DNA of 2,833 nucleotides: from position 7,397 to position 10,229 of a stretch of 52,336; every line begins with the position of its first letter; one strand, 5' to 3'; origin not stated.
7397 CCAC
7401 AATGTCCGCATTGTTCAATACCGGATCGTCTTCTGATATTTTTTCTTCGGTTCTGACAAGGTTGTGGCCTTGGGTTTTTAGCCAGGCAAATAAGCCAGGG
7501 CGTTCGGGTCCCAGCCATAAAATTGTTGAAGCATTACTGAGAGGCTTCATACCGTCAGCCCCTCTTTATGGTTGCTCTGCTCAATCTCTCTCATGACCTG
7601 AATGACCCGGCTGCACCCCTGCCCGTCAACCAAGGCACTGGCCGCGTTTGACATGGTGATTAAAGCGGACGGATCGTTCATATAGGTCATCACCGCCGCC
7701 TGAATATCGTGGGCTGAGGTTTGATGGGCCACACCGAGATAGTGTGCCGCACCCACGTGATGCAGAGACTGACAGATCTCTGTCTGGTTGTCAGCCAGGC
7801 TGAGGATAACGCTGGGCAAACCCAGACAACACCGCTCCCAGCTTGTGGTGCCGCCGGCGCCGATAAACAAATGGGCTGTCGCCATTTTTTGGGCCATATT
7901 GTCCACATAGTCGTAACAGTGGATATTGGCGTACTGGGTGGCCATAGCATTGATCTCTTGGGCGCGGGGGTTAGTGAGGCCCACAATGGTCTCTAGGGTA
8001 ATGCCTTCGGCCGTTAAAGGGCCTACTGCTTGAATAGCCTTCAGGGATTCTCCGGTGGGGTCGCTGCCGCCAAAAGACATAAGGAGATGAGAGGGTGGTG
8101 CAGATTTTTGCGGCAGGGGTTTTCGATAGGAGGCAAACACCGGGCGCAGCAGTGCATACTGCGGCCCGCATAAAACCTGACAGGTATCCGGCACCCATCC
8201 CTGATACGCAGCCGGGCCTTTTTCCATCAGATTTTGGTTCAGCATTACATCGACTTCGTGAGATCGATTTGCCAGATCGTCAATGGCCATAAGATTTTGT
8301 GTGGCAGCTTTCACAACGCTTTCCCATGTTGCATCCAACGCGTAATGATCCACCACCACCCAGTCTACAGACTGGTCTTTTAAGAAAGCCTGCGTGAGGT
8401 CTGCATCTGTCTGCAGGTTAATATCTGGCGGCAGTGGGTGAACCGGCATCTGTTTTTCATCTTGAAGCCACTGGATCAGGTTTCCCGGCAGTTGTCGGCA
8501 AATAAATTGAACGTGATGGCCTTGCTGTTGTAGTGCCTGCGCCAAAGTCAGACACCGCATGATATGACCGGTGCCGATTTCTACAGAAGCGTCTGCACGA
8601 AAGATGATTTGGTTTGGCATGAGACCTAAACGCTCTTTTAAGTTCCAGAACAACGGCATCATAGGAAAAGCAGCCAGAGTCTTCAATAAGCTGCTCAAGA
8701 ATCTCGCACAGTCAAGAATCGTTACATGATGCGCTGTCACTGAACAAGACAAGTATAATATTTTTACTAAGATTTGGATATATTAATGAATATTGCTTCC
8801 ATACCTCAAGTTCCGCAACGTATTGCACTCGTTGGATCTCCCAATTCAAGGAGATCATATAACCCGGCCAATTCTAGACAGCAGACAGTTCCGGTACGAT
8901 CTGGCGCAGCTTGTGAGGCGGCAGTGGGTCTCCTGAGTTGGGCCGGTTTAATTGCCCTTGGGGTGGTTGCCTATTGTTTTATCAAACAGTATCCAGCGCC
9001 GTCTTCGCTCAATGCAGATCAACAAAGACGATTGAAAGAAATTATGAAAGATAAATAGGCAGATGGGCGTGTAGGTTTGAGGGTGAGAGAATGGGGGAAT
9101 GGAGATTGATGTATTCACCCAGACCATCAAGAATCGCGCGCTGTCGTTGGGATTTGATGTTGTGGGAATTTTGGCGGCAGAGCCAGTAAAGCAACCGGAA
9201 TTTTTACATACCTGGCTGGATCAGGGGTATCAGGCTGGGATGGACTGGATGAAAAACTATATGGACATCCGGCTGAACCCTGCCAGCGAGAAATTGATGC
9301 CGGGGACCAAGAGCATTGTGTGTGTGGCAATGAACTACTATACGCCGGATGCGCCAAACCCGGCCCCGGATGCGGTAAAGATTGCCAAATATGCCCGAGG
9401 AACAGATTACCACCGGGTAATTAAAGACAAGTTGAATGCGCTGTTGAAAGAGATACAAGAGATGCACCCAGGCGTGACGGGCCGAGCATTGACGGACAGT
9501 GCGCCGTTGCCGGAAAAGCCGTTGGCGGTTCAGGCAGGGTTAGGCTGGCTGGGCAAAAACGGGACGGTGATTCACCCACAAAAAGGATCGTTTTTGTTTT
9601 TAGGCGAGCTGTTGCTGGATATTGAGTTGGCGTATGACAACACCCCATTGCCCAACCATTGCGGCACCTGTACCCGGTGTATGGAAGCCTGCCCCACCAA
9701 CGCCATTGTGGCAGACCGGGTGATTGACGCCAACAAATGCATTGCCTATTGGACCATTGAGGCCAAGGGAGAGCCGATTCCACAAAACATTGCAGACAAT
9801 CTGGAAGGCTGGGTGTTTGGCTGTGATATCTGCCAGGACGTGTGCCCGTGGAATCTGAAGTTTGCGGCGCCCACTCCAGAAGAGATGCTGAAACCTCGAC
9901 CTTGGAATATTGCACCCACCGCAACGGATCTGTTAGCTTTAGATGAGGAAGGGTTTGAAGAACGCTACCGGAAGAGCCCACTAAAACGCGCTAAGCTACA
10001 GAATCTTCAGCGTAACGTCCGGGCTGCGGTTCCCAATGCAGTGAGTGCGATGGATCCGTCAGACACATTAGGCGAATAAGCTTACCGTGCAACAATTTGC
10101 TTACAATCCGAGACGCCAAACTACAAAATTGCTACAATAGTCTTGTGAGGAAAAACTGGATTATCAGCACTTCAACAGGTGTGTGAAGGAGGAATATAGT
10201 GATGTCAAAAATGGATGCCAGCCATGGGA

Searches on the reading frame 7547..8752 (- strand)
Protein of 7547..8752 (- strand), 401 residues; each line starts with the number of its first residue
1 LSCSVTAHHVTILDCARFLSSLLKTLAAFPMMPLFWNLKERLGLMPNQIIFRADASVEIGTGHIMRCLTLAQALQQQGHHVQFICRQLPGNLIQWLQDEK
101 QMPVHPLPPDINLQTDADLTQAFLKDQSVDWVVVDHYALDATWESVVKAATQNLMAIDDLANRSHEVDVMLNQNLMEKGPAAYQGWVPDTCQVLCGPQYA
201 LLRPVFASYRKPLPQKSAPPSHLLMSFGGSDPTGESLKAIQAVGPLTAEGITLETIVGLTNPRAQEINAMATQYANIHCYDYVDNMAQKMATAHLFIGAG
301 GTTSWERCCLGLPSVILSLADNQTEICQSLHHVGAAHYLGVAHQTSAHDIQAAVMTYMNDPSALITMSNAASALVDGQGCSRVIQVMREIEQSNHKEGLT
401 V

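Call 54: search_protein_families(library=pfam, proteins=[window:7547-8752:-], max_evalue=0.00001)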
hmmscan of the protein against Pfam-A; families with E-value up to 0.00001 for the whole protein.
window:7547-8752:- (401 aa): 1 family
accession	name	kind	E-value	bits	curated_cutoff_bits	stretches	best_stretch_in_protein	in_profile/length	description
PF04101.22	Glyco_tran_28_C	-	1.5e-09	38.5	22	1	227-371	5-154/166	Glycosyltransferase family 28 C-terminal domain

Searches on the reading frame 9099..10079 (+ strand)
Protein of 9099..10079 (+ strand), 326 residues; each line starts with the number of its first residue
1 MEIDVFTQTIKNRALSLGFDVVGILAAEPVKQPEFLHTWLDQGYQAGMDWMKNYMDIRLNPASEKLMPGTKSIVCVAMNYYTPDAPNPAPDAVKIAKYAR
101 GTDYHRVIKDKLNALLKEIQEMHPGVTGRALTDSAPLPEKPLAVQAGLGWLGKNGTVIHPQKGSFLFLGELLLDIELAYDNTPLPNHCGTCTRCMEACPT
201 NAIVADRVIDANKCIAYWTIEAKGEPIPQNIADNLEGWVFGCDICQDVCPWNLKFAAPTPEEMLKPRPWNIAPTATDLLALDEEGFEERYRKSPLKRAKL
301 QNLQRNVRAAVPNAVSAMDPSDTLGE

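Call 54: search_protein_families(library=pfam, proteins=[window:9099-10079:+], max_evalue=0.00001)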
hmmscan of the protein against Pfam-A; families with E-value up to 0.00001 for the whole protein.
window:9099-10079:+ (326 aa): 3 families
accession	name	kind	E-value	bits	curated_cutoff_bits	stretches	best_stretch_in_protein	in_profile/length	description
PF08331.15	QueG_DUF1730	-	5.3e-22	77.9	25.1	1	64-134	5-77/77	Epoxyqueuosine reductase QueG, DUF1730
PF13484.11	Fer4_16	-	5.2e-21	75.6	30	1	187-252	1-66/66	4Fe-4S double cluster binding domain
PF00037.32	Fer4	-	3.1e-06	27.2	21.1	0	185-203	5-23/24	4Fe-4S binding domain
